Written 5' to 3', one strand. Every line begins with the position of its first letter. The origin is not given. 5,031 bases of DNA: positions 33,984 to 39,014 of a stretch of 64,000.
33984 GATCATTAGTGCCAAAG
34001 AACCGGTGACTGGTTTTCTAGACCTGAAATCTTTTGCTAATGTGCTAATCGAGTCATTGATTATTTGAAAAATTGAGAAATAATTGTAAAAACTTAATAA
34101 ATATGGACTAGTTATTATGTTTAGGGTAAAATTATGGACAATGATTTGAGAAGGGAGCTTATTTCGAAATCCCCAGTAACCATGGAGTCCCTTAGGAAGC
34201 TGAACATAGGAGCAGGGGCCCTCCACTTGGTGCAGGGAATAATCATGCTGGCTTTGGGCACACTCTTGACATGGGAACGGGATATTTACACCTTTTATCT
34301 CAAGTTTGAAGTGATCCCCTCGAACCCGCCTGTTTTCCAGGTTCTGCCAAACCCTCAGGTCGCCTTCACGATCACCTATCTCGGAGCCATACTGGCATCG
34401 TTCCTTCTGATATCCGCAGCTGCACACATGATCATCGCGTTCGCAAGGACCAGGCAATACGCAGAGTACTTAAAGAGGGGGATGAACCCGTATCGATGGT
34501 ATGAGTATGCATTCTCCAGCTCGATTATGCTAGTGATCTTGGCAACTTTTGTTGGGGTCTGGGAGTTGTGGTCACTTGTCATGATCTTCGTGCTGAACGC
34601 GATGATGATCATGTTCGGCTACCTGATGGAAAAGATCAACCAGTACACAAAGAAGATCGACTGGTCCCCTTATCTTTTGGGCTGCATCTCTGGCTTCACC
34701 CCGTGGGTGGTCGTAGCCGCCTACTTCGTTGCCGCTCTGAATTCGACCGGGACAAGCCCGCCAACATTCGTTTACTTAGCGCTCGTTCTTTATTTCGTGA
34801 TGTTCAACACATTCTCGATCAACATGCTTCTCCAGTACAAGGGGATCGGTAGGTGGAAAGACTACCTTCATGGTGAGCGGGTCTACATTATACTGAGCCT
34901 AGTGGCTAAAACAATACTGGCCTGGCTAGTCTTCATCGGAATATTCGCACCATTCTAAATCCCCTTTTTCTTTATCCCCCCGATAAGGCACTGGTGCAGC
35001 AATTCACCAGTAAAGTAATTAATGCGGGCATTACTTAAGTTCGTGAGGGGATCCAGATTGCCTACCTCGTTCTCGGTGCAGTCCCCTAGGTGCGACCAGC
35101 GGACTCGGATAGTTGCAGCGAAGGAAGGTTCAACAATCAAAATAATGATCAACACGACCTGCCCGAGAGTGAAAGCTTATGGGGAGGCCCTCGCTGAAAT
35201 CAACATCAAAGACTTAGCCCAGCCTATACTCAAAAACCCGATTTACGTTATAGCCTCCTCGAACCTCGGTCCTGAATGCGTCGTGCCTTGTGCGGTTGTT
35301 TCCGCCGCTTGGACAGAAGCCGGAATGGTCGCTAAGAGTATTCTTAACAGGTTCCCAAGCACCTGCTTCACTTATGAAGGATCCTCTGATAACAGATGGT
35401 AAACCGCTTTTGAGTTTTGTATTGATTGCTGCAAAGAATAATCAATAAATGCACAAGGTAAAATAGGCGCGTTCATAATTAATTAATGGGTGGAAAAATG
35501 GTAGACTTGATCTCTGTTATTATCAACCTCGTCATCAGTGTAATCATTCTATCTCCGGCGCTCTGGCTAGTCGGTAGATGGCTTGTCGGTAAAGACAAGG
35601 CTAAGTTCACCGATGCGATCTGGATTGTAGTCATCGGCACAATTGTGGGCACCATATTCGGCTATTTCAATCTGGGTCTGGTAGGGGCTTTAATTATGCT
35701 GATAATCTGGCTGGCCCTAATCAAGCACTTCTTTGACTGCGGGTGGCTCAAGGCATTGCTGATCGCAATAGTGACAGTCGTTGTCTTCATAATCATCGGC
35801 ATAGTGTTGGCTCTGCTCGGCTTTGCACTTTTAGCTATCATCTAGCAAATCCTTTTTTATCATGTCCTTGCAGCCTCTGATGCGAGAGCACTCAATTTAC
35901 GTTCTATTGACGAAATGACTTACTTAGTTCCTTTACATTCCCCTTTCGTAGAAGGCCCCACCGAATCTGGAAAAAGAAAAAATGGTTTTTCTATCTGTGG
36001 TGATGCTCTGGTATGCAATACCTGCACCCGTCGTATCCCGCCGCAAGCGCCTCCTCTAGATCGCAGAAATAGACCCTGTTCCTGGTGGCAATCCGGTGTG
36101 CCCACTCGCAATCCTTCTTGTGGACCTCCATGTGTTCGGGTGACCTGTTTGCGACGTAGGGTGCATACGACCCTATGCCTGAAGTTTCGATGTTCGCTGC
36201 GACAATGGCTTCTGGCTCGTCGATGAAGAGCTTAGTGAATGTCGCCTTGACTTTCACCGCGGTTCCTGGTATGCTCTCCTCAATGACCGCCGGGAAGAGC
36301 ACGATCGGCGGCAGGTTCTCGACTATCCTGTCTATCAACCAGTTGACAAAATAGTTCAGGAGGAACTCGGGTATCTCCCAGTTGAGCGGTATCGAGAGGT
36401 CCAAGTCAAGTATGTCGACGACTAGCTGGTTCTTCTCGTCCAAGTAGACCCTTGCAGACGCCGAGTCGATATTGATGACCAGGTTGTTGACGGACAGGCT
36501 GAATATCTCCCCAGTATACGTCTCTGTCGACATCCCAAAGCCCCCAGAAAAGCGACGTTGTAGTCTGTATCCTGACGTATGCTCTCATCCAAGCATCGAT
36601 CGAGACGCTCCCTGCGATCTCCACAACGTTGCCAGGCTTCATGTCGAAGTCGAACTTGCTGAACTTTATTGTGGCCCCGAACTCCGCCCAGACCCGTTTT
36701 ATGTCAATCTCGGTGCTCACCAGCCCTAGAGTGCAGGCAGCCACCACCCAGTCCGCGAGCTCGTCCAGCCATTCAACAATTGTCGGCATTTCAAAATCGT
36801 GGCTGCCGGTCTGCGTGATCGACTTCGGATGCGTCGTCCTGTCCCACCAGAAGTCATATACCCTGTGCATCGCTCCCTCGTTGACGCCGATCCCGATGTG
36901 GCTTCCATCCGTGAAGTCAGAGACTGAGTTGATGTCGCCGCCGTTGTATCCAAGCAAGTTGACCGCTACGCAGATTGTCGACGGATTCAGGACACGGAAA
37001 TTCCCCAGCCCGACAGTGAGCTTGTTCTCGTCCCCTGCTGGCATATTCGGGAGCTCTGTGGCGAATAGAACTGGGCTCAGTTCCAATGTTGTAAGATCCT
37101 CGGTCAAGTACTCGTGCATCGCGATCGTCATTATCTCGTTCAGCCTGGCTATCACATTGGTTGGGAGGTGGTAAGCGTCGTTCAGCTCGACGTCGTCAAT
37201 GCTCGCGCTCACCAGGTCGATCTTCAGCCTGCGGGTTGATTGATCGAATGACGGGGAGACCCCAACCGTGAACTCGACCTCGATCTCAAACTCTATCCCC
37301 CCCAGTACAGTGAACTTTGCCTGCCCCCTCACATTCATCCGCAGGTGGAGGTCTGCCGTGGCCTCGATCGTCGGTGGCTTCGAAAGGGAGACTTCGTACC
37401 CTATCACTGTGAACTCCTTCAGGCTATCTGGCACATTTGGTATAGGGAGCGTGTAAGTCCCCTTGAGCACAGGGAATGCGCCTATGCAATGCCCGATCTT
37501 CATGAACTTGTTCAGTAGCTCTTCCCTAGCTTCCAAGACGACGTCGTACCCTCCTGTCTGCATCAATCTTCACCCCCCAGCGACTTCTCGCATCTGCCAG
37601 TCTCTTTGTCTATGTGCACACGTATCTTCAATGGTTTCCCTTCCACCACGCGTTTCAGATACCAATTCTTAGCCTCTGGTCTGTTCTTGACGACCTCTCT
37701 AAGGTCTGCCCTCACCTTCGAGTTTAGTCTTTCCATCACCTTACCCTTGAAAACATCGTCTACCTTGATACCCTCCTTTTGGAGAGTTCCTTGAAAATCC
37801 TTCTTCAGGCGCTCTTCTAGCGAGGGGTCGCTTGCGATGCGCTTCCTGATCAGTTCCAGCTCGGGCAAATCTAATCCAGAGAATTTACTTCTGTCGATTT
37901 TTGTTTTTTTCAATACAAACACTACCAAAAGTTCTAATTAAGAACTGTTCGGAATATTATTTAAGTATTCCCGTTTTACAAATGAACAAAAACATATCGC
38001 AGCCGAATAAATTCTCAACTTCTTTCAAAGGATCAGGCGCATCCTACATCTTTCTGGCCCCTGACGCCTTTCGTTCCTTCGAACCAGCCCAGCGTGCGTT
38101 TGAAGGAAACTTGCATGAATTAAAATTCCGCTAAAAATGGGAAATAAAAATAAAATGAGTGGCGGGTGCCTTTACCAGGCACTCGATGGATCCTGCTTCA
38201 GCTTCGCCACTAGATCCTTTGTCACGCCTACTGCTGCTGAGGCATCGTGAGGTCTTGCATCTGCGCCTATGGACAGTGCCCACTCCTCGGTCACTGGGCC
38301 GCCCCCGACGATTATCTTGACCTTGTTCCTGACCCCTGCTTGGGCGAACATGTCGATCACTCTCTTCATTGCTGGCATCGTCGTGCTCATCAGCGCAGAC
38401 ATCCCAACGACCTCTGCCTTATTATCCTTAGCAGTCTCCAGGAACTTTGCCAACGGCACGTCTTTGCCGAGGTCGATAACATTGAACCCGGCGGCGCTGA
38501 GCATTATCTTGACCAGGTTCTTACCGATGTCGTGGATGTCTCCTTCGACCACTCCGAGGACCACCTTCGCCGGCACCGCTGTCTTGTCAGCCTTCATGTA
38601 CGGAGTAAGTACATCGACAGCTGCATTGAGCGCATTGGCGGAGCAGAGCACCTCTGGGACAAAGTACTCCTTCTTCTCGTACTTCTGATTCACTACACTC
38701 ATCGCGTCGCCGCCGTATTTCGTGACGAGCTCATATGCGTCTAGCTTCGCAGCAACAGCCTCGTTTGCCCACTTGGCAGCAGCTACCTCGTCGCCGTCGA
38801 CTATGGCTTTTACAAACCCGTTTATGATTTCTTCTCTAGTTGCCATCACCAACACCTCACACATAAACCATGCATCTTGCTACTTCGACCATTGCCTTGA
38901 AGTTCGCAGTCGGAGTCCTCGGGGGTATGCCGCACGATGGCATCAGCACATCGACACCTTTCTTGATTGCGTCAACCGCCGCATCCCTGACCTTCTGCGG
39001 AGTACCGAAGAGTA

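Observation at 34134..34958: Heliorhodopsin gene inserted next to the aIF5A/SRP54 core cluster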

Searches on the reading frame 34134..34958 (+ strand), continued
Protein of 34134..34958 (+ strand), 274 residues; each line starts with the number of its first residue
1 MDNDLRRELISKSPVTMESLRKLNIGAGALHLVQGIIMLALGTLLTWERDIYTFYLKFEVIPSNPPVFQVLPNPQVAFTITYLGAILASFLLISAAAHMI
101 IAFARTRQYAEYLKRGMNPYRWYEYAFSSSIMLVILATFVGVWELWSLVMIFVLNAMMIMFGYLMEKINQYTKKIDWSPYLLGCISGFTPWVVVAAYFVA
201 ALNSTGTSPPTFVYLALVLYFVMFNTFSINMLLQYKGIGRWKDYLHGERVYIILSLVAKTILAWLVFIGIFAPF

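Call 21: find_encoding_contigs(protein=P0036, flank=7000, max_places=1)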
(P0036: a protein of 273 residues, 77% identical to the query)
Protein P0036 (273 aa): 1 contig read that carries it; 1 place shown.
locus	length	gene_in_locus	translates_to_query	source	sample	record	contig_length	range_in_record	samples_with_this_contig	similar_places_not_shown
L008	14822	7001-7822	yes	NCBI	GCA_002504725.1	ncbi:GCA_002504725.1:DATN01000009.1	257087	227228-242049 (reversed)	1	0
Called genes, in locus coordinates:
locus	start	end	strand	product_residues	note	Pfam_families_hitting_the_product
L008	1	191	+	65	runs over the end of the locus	-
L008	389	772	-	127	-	-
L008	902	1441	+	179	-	PF01066:CDP-OH_P_transf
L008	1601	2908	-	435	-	PF00989:PAS, PF08448:PAS_4, PF13426:PAS_9, PF00989:PAS, PF08448:PAS_4, PF13426:PAS_9, PF00989:PAS, PF08448:PAS_4, +5 more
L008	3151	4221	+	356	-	PF04389:Peptidase_M28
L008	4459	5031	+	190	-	-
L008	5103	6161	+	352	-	-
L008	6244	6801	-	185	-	PF04832:SOUL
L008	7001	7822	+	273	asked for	PF18761:Heliorhodopsin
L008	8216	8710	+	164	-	PF07301:DUF1453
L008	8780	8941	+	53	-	PF14354:Lar_restr_allev (weak)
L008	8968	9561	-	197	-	PF01613:Flavin_Reduct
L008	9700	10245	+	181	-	PF00857:Isochorismatase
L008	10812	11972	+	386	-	PF04055:Radical_SAM, PF13186:SPASM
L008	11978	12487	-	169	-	PF20046:DUF6448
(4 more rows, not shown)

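Call 22: find_related_loci(query=window:34134-34955:+, collection=genome_contigs, flank=8000)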
Query window:34134-34955:+ (274 aa) in genome_contigs; peptide patterns used: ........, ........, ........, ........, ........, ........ (x = any residue, [..] = any of these).
364 stretches matched a pattern; 342 encode a relative of the query (tblastn E <= 1e-3); the best 80 are kept; 80 distinct loci.
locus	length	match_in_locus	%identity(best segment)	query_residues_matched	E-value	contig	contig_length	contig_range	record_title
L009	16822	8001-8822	94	1-274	6e-175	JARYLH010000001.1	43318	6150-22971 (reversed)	MAG: Candidatus Methanosuratincola sp. isolate A05DMB-I-01 NODE_1_length_43318_cov_3.683795, whole genome shotgun sequen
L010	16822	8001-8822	93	1-274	4e-166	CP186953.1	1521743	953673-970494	MAG: Candidatus Methanosuratincola verstraetei isolate LCB70 chromosome, complete genome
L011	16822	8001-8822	82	1-274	4e-155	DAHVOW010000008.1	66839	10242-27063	MAG TPA_asm: Methanobacteriaceae archaeon isolate clean54 NODE_8_length_66839_cov_5.912959, whole genome shotgun sequenc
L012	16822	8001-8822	82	1-274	2e-154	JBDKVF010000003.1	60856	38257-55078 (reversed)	MAG: Methanobacteriaceae archaeon isolate 8_bin.87 c_000000021507, whole genome shotgun sequence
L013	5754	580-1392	82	1-272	1e-153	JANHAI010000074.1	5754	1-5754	MAG: Candidatus Methanomethylicia archaeon isolate LCB019-004 scaffold_21837_c1, whole genome shotgun sequence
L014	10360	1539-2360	80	1-274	2e-150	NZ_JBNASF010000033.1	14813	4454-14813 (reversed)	MAG: Methanothermobacter sp. isolate Kamch4336-1-MF-09 bin8_IDBA_re-assembly_contigs.fa-33, whole genome shotgun sequenc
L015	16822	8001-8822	80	1-274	1e-149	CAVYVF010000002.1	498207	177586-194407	MAG: Candidatus Bathyarchaeota archaeon isolate MFD03899.bin.2.91 genome assembly, contig: contig_34620, whole genome sh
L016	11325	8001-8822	78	1-274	2e-149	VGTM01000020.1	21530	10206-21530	MAG: Methanobacteriota archaeon isolate K_DeepCast_300m_m2_256 K_DeepCast_300m_m2_256_Ga0194111_10002673, whole genome s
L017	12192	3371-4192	77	1-274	1e-145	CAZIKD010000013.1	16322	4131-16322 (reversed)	MAG TPA_asm: uncultured Candidatus Bathyarchaeia archaeon isolate ERP119294_co4_351 genome assembly, contig: NODE_3278_l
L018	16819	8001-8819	77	1-273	4e-145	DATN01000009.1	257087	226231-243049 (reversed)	MAG TPA_asm: Methanobacteriaceae archaeon UBA587 UBA587_contig_74, whole genome shotgun sequence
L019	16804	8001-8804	83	1-269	5e-145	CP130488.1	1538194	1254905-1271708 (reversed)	MAG: Candidatus Methanosuratincola petrocarbonis isolate LWZ-6 chromosome, complete genome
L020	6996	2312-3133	75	1-274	1e-144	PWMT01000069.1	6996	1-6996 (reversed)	MAG: Methanobacteriaceae archaeon isolate CSSed10_288 CS-Sed10-C33503, whole genome shotgun sequence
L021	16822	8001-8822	76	1-274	1e-141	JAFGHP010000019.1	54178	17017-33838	MAG: Candidatus Bathyarchaeota archaeon isolate Zod_Metabat.1465 k87_1381043, whole genome shotgun sequence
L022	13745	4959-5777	79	1-273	1e-148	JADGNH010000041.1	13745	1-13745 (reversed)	MAG: Methanobacteriaceae archaeon isolate Chersky.38_6 contig-100_1016, whole genome shotgun sequence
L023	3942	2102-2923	74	1-274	8e-143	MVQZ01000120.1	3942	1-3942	MAG: Methanobacterium sp. PtaU1.Bin242 A4E27_contig000120, whole genome shotgun sequence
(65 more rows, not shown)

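Call 58: predict_structure(alignment_id=A1)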
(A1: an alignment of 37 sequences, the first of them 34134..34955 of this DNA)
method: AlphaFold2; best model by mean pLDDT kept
length: 274 residues; sequences in the alignment: 37
mean_pLDDT: 88.0   pTM: 0.82
mean pLDDT of the five models: 88.0, 81.8, 81.8, 79.8, 79.7
residues with pLDDT >= 90: 150; 70-90: 116; 50-70: 8; < 50: 0
segments of 3 or more residues with pLDDT < 50: none
pLDDT, mean of each block of 10 residues (from residue 1): 91 93 96 96 85 79 83 83 89 94 93 89 90 88 87 94 92 92 89 80 65 83 86 91 93 92 90 68
secondary structure, 60 per line:
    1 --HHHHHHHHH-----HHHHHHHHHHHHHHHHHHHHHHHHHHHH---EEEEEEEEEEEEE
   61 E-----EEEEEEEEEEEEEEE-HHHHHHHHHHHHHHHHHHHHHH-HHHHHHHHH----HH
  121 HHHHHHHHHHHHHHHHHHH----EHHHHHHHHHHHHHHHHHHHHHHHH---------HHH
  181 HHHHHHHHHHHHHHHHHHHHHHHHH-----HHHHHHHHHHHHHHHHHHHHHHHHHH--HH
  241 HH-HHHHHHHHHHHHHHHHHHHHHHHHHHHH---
elements in order: H3-11 H17-44 E48-61 E67-81 H83-104 H106-114 H119-139 H145-168 H178-205 H211-236 H239-242 H244-271

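Call 61: fold_search(model_id=the predicted structure, library=pdb)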
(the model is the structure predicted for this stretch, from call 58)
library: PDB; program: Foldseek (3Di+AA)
matches with E <= 10: 338; with E <= 0.001: 10
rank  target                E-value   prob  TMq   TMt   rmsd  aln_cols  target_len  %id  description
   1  7clj                  1.0e-17  1.00  0.81  0.88   2.9       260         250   40  Crystal structure of Thermoplasmatales archaeon heliorhodopsin E108D mutant (released 2020-09-02)
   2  6is6                  4.0e-17  1.00  0.84  0.92   1.8       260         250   40  Crystal structure of Thermoplasmatales archaeon heliorhodopsin (released 2019-09-25)
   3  7u55                  8.6e-17  1.00  0.82  0.91   2.3       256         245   40  Crystal structure of Thermoplasmatales archaeon heliorhodopsin at pH 4.5 (released 2022-09-07)
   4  6su3_A                2.3e-15  1.00  0.79  0.84   3.3       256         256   37  Crystal structure of the 48C12 heliorhodopsin in the violet form at pH 8.8 (released 2019-12-11)
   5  6su4_A                2.7e-15  1.00  0.78  0.84   3.5       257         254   36  Crystal structure of the 48C12 heliorhodopsin in the blue form at pH 4.3 (released 2019-12-11)
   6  6su3_X                5.7e-15  1.00  0.78  0.83   3.4       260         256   36  Crystal structure of the 48C12 heliorhodopsin in the violet form at pH 8.8 (released 2019-12-11)
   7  6su4_X                6.3e-15  1.00  0.80  0.86   3.3       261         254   36  Crystal structure of the 48C12 heliorhodopsin in the blue form at pH 4.3 (released 2019-12-11)
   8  9ljj_A                7.4e-14  1.00  0.82  0.88   3.3       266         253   37  cryo-EM structure of a nanobody bound heliorhodopsin (released 2025-02-12)
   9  6uh3_B                1.3e-13  1.00  0.80  0.89   2.9       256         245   37  Crystal structure of bacterial heliorhodopsin 48C12 (released 2019-12-04)
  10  6uh3_A                2.8e-13  1.00  0.80  0.88   3.1       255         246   37  Crystal structure of bacterial heliorhodopsin 48C12 (released 2019-12-04)
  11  9hfk_A                5.8e-03  1.00  0.52  0.55   8.6       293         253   14  Cryo-EM structure of the freshwater actinorhodopsin, Rhodoluna lacicola (RlActR) (released 2026-03-18)
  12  7o8v                  6.1e-03  1.00  0.55  0.57   8.6       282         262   11  NmHR light state structure at 55 ms (50 - 60 ms) after photoexcitation determined by serial millisecond crystallography (released 2022-02-09)
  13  4hyj_B                7.4e-03  1.00  0.63  0.76   7.9       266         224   12  Crystal structure of Exiguobacterium sibiricum rhodopsin (released 2013-07-17)
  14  6tk1                  8.5e-03  1.00  0.51  0.52   9.3       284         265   15  Femtosecond to millisecond structural changes in a light-driven sodium pump: 20ms structure of KR2 with extrapolated, li (released 2020-05-27)
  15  7cj3_B                1.2e-02  1.00  0.62  0.64   9.2       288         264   13  Crystal structure of the transmembrane domain of Salpingoeca rosetta rhodopsin phosphodiesterase (released 2020-11-25)
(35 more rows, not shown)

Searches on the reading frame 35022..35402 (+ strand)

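Call 9: search_protein_families(library=pfam, proteins=[window:35022-35402:+], max_evalue=0.01)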
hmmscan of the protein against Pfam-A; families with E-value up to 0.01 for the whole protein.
window:35022-35402:+ (126 aa): 1 family
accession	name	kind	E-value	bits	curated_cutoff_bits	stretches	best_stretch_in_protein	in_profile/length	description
PF22263.1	DUF6951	-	7.5e-15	55.6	27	1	17-106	3-96/101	Family of unknown function (DUF6951)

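Call 56: search_protein_families(library=ncbifam, proteins=[window:35022-35402:+], max_evalue=0.01)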
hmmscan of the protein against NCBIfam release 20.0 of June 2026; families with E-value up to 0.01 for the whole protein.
window:35022-35402:+ (126 aa): 0 families

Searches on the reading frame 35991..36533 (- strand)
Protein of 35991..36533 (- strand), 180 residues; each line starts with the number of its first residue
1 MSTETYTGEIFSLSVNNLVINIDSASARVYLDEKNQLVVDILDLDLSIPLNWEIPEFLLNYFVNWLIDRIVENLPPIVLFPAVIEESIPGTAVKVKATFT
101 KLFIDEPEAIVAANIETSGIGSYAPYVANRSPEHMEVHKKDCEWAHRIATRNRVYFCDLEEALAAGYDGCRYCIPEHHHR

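Call 9: search_protein_families(library=pfam, proteins=[window:35991-36533:-], max_evalue=0.01)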
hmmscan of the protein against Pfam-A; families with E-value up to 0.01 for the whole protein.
window:35991-36533:- (180 aa): 0 families

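Call 56: search_protein_families(library=ncbifam, proteins=[window:35991-36533:-], max_evalue=0.01)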
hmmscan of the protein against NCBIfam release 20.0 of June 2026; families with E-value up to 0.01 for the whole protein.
window:35991-36533:- (180 aa): 0 families

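Call 57: search_solved_structures(query=window:35991-36533:-, max_evalue=0.1)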
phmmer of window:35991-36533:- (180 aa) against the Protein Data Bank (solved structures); distinct sequences matched with E-value up to 0.1: 0.

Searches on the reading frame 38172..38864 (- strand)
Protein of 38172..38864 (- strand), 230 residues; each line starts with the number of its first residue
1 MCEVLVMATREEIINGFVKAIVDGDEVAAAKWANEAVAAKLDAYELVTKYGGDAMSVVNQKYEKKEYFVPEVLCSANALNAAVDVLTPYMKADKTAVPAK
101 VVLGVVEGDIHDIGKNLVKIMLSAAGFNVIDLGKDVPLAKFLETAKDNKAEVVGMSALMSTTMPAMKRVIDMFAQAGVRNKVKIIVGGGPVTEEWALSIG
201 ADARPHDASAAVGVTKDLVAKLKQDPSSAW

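Call 9: search_protein_families(library=pfam, proteins=[window:38172-38864:-], max_evalue=0.01)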
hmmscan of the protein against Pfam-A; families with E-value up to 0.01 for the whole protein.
window:38172-38864:- (230 aa): 2 families
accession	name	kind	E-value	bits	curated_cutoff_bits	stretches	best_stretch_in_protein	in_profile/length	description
PF02310.24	B12-binding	-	4e-29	101.3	32.1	1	100-203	2-107/121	B12 binding domain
PF02607.22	B12-binding_2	-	5.9e-18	65.3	23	1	14-86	2-73/74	B12 binding domain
